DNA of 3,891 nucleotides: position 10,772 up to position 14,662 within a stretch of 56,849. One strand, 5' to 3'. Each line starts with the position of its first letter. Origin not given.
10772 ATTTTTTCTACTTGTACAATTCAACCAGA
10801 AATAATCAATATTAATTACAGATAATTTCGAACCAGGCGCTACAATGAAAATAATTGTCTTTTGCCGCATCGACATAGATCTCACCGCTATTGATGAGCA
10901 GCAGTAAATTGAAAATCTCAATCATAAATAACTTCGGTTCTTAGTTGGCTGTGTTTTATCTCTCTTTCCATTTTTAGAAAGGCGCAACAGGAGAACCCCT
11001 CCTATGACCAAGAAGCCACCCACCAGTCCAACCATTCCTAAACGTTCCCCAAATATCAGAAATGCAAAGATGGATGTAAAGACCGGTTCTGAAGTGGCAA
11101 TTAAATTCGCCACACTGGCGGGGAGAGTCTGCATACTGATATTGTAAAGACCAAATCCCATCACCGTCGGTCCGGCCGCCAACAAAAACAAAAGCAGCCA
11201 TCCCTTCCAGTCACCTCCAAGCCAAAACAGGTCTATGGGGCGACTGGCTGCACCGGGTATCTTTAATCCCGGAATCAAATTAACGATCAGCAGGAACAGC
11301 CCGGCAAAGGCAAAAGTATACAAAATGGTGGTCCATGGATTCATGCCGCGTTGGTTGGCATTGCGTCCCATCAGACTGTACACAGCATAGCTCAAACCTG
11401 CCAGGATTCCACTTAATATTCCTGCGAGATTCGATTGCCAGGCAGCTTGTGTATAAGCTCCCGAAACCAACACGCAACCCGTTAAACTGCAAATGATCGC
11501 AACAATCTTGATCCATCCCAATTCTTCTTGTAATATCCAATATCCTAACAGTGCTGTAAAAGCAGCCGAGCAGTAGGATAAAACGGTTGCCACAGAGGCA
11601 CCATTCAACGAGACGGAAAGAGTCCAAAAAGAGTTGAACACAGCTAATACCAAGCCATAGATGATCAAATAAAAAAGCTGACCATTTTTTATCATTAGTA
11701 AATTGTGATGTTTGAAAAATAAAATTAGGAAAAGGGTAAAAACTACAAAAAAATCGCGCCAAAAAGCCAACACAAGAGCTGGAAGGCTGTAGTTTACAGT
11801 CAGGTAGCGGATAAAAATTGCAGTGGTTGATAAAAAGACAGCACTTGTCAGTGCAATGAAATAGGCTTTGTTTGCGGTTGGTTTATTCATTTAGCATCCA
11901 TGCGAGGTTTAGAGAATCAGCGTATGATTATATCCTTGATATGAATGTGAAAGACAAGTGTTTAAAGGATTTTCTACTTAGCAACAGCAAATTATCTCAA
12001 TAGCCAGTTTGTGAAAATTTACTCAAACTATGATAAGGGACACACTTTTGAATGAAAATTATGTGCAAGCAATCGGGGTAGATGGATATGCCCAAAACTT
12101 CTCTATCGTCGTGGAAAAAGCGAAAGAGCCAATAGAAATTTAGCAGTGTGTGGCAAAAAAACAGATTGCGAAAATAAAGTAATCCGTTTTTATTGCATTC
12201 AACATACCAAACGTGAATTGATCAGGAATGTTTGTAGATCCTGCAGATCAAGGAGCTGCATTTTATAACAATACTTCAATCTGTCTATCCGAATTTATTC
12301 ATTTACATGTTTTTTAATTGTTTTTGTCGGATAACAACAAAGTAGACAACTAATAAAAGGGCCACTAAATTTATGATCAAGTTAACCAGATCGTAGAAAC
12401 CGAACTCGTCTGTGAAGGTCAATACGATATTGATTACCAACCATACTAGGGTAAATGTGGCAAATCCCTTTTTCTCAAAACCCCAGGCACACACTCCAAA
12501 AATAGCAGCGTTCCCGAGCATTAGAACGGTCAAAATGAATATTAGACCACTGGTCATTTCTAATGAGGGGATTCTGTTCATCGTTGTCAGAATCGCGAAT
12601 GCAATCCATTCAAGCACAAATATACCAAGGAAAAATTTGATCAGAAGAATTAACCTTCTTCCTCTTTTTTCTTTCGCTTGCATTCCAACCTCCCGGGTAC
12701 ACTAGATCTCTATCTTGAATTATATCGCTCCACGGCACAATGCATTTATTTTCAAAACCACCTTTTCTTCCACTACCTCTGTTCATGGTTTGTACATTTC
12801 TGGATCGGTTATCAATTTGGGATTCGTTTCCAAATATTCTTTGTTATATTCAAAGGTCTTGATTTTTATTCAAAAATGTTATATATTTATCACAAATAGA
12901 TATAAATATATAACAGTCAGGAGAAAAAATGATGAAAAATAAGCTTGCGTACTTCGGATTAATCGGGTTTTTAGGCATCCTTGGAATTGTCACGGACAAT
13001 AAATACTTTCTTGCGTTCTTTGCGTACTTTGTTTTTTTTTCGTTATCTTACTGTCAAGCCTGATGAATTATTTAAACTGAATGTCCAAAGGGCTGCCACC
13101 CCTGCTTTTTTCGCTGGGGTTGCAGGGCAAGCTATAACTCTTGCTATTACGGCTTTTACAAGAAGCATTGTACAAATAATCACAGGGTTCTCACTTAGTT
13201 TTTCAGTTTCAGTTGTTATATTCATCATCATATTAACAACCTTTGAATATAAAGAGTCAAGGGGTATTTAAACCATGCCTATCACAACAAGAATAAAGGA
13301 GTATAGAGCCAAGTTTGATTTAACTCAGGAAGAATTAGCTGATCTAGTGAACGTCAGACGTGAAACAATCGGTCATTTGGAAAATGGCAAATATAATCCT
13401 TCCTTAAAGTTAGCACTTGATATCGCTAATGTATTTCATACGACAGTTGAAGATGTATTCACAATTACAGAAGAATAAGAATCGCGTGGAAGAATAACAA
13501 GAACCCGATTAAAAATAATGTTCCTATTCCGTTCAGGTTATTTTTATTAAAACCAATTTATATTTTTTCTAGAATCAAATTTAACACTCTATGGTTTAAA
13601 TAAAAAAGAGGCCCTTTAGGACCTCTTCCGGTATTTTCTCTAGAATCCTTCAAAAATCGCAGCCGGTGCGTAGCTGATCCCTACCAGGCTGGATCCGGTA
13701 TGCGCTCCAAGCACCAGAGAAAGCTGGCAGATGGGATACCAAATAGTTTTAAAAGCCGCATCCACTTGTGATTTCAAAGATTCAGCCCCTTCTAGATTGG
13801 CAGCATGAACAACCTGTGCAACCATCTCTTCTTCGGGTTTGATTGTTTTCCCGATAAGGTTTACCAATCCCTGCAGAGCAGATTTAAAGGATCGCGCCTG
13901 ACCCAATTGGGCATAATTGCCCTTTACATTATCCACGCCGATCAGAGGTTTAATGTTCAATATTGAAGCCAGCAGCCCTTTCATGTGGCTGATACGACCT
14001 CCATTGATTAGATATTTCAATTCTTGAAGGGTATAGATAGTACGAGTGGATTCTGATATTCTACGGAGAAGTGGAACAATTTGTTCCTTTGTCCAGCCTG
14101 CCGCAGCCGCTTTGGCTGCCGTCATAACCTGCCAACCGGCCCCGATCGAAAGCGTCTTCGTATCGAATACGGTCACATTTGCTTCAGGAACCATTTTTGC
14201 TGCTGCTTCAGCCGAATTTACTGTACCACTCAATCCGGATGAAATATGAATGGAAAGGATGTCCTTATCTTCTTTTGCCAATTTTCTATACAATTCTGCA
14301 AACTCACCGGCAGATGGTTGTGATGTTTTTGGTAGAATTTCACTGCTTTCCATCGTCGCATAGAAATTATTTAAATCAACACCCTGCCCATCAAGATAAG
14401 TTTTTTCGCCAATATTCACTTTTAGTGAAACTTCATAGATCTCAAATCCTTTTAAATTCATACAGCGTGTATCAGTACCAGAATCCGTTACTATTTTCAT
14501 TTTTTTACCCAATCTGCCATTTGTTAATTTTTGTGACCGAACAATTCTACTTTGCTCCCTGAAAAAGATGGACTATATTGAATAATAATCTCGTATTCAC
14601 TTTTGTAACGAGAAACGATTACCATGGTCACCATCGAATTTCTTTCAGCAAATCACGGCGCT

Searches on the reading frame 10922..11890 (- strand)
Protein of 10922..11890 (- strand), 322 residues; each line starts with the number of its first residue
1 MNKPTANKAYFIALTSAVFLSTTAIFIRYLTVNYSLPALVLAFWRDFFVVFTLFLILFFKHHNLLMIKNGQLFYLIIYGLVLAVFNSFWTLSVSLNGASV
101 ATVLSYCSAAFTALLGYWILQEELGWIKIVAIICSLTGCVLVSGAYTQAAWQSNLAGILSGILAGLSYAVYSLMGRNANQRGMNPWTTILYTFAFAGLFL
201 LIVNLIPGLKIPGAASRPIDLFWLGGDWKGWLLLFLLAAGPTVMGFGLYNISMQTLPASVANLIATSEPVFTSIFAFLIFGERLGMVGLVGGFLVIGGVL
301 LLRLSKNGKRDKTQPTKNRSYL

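Call 10: search_protein_families(library=pfam, proteins=[window:10922-11890:-], max_evalue=0.001)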
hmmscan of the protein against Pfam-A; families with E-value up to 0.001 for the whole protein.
window:10922-11890:- (322 aa): 3 families
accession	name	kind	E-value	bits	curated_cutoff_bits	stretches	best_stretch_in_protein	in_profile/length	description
PF00892.27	EamA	-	9.2e-38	130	28.2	2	156-302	2-133/135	EamA-like transporter family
PF03151.22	TPT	-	3.8e-07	30.2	30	1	242-301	75-134/291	Triose-phosphate Transporter family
PF16913.11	PUNUT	-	6e-07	29.4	30.6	1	248-313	90-155/321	Purine nucleobase transmembrane transport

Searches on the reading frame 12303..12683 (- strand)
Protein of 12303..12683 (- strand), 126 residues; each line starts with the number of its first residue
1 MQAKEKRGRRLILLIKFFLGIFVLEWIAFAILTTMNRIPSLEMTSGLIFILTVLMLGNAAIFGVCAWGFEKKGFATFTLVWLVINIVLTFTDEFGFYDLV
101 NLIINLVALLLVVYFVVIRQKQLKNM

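Call 3: search_protein_families(library=pfam, proteins=[window:12303-12683:-], max_evalue=0.01)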
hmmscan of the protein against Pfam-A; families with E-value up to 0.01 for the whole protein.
window:12303-12683:- (126 aa): 1 family
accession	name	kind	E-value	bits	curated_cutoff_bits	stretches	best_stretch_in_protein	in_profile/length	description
PF06210.16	DUF1003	-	0.0092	16.6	27.4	1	74-122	10-59/103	Protein of unknown function (DUF1003)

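Call 32: search_protein_families(library=pfam, proteins=[window:12303-12683:-], max_evalue=1)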
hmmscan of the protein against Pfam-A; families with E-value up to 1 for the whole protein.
window:12303-12683:- (126 aa): 2 families
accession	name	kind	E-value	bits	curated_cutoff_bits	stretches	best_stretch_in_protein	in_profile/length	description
PF06210.16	DUF1003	-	0.0092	16.6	27.4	1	74-122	10-59/103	Protein of unknown function (DUF1003)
PF14159.11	CAAD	-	0.059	13.7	30.7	1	8-47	10-49/85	CAAD domains of cyanobacterial aminoacyl-tRNA synthetase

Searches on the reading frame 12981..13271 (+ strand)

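Call 10: search_protein_families(library=pfam, proteins=[window:12981-13271:+], max_evalue=0.001)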
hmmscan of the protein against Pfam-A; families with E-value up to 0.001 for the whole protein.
window:12981-13271:+ (96 aa): 1 family
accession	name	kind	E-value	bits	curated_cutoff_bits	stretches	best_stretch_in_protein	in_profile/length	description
PF12676.12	DUF3796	-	0.00028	21.7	24.8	1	12-88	35-111/120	Protein of unknown function (DUF3796)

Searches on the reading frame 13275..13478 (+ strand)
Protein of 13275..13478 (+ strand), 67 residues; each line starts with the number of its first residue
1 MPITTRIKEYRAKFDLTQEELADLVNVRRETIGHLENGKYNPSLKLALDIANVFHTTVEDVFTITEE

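Call 3: search_protein_families(library=pfam, proteins=[window:13275-13478:+], max_evalue=0.01)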
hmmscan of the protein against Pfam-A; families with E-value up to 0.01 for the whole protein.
window:13275-13478:+ (67 aa): 6 families
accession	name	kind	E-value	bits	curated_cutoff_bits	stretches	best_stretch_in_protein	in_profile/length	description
PF01381.28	HTH_3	-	7.5e-16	58.4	23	1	7-60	1-54/55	Helix-turn-helix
PF13560.12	HTH_31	-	1.1e-08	35.7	27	1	6-60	5-60/64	Helix-turn-helix domain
PF12844.13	HTH_19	-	1.8e-08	34.6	30.2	1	6-54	3-51/64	Helix-turn-helix domain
PF13443.12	HTH_26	-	5.8e-05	23.7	22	1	6-65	1-61/63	Cro/C1-type HTH DNA-binding domain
PF13545.12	HTH_Crp_2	-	0.00016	22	27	1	11-32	18-39/70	Crp-like helix-turn-helix domain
PF13413.12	HTH_25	-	0.009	16.3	24.6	0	8-41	3-36/62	Helix-turn-helix domain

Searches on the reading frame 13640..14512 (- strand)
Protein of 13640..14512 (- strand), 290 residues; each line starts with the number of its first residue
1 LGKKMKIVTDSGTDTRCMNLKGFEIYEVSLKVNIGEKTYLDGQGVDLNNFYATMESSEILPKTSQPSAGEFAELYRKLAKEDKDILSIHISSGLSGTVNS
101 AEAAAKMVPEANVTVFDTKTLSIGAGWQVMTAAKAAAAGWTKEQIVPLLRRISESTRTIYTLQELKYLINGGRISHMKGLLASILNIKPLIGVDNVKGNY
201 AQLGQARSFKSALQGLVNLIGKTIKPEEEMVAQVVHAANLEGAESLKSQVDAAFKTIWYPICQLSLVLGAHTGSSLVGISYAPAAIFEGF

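Call 3: search_protein_families(library=pfam, proteins=[window:13640-14512:-], max_evalue=0.01)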
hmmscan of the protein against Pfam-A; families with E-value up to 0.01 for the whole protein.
window:13640-14512:- (290 aa): 2 families
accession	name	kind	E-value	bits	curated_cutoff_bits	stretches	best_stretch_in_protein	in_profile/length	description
PF02645.21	DegV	-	2.8e-77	260.3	27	1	4-283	1-279/280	Uncharacterised protein, DegV family COG1307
PF13684.11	FakA-like_C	-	0.00049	20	23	1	52-252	16-192/216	Fatty acid kinase subunit A-like, C-terminal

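Call 43: find_homologous_proteins(query=window:13640-14509:-, max_evalue=1e-30)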
Query window:13640-14509:- (289 aa): 5967 proteins with E <= 1e-30 among 8000 candidates; the best 120 are listed.
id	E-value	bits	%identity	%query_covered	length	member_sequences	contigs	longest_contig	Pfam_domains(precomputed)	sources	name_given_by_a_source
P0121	6.7e-168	575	92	99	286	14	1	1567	PF02645.22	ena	-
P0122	8.6e-163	558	88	99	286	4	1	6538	PF02645.22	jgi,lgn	-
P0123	8.9e-155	532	83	99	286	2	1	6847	PF02645.22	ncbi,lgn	-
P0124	1.9e-153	528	88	94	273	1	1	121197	PF02645.22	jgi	-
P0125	1.3e-151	521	83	99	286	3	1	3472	PF13684.12,PF02645.22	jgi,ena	-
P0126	6.6e-151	519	81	99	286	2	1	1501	PF02645.22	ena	-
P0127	2.1e-150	517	81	99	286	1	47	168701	PF13684.12,PF02645.22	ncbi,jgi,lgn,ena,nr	ncbi:MAG: DegV family protein [Chloroflexi bacterium]|jgi:DegV family protein with EDD domain|nr:Deg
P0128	1.7e-149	514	82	99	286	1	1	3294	PF13684.12,PF02645.22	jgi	jgi:DegV family protein with EDD domain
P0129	5.5e-149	513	79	100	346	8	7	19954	PF02645.22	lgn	-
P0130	1.3e-148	512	80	99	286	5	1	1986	PF13684.12,PF02645.22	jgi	jgi:DegV family protein with EDD domain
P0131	2.1e-148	511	81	99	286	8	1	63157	PF02645.22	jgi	jgi:DegV family protein with EDD domain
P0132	4.8e-148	510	80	99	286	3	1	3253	PF13684.12,PF02645.22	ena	-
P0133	7.8e-144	496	77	99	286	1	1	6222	PF02645.22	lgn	-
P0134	1.2e-143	495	76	99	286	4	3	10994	PF02645.22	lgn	-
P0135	1.3e-143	495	76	99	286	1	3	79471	PF02645.22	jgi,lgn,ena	-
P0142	6.0e-108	378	62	99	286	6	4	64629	PF13684.12,PF02645.22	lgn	-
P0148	2.2e-102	360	59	99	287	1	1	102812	PF02645.22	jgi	jgi:DegV family protein with EDD domain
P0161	4.1e-101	356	58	99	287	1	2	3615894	PF02645.22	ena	-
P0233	5.1e-98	346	57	99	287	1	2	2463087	PF02645.22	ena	-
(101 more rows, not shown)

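Call 45: find_encoding_contigs(protein=P0142, flank=5000, max_places=1)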
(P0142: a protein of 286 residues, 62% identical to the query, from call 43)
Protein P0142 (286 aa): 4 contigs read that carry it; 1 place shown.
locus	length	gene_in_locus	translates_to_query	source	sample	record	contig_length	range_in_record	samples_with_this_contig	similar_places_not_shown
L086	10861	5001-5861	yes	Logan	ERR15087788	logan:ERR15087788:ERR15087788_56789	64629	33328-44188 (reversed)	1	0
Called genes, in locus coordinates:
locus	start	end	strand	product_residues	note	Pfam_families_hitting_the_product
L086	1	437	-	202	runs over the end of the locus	PF23894:LD_SV2, PF13576:Pentapeptide_3 (faint), PF13599:Pentapeptide_4, PF00805:Pentapeptide (weak)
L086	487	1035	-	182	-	PF01625:PMSR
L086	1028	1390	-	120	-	PF01641:SelR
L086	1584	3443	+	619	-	PF00009:GTP_EFTU, PF22042:EF-G_D2, PF03144:GTP_EFTU_D2 (weak), PF00679:EFG_C, PF21018:BipA_C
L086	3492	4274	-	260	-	PF18761:Heliorhodopsin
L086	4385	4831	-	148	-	PF03724:META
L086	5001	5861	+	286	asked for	PF02645:DegV, PF13684:FakA-like_C (weak)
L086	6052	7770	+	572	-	PF01432:Peptidase_M3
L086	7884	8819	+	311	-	PF00892:EamA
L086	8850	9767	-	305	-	PF00294:PfkB, PF08543:Phos_pyr_kin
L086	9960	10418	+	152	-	PF06445:GyrI-like, PF14526:Cass2 (weak)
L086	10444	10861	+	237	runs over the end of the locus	PF08713:DNA_alkylation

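Call 46: find_encoding_contigs(protein=P0161, flank=5000, max_places=1)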
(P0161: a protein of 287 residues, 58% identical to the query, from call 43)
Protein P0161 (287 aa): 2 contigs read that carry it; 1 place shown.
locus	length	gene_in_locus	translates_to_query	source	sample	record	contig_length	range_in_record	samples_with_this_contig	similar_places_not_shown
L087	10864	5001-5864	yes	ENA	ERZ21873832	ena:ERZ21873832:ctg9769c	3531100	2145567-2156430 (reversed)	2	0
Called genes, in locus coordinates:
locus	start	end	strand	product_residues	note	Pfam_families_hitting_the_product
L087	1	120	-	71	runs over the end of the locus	PF12844:HTH_19, PF01381:HTH_3, PF13443:HTH_26 (weak)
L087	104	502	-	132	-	PF09946:DUF2178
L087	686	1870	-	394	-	PF01676:Metalloenzyme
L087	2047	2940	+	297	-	PF06966:DUF1295, PF02544:Steroid_dh (weak), PF04140:ICMT (weak)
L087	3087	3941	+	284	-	PF00753:Lactamase_B, PF23023:Anti-Pycsar_Apyc1, PF12706:Lactamase_B_2 (weak)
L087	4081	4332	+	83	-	PF00313:CSD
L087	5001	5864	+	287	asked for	PF02645:DegV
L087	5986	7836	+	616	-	PF00009:GTP_EFTU, PF22042:EF-G_D2 (weak), PF03144:GTP_EFTU_D2, PF00679:EFG_C, PF21018:BipA_C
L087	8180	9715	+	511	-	PF07837:FTCD_N, PF02971:FTCD, PF04961:FTCD_C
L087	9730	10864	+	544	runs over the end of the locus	PF09587:PGA_cap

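Call 47: find_encoding_contigs(protein=P0233, flank=5000, max_places=1)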
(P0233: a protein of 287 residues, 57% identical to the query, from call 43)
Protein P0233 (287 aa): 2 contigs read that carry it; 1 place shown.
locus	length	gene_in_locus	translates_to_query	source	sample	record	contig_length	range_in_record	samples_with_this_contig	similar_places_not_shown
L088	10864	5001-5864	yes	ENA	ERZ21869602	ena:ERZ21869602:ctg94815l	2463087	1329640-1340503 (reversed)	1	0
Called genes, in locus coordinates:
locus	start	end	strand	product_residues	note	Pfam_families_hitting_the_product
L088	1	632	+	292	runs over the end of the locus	PF06966:DUF1295, PF02544:Steroid_dh (weak), PF04140:ICMT (weak)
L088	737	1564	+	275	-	PF00753:Lactamase_B, PF12706:Lactamase_B_2 (weak)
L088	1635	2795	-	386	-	-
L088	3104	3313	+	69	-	PF00313:CSD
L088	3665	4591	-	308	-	-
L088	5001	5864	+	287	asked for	PF02645:DegV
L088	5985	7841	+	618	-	PF00009:GTP_EFTU, PF22042:EF-G_D2 (weak), PF03144:GTP_EFTU_D2, PF00679:EFG_C, PF21018:BipA_C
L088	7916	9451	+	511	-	PF07837:FTCD_N, PF02971:FTCD, PF04961:FTCD_C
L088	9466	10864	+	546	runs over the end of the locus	PF09587:PGA_cap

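Call 48: find_encoding_contigs(protein=P0148, flank=5000, max_places=1)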
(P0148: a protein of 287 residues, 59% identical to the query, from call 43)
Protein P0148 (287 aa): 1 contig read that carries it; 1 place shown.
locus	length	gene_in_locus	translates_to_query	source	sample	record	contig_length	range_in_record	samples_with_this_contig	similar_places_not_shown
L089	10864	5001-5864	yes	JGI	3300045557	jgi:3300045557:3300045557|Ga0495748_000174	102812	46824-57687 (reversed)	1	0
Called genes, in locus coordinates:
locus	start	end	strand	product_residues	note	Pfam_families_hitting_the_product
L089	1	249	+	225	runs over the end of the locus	PF04140:ICMT, PF04191:PEMT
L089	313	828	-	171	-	PF01676:Metalloenzyme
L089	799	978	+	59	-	-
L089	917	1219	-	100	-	-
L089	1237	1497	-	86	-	-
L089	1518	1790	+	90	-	-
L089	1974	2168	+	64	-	-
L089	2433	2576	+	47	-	-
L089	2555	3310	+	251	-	PF06966:DUF1295, PF02544:Steroid_dh (weak), PF04140:ICMT (faint)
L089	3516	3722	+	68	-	PF00313:CSD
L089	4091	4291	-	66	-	PF03596:Cad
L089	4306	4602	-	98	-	PF03596:Cad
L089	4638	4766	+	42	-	-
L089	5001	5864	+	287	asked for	PF02645:DegV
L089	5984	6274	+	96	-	PF00009:GTP_EFTU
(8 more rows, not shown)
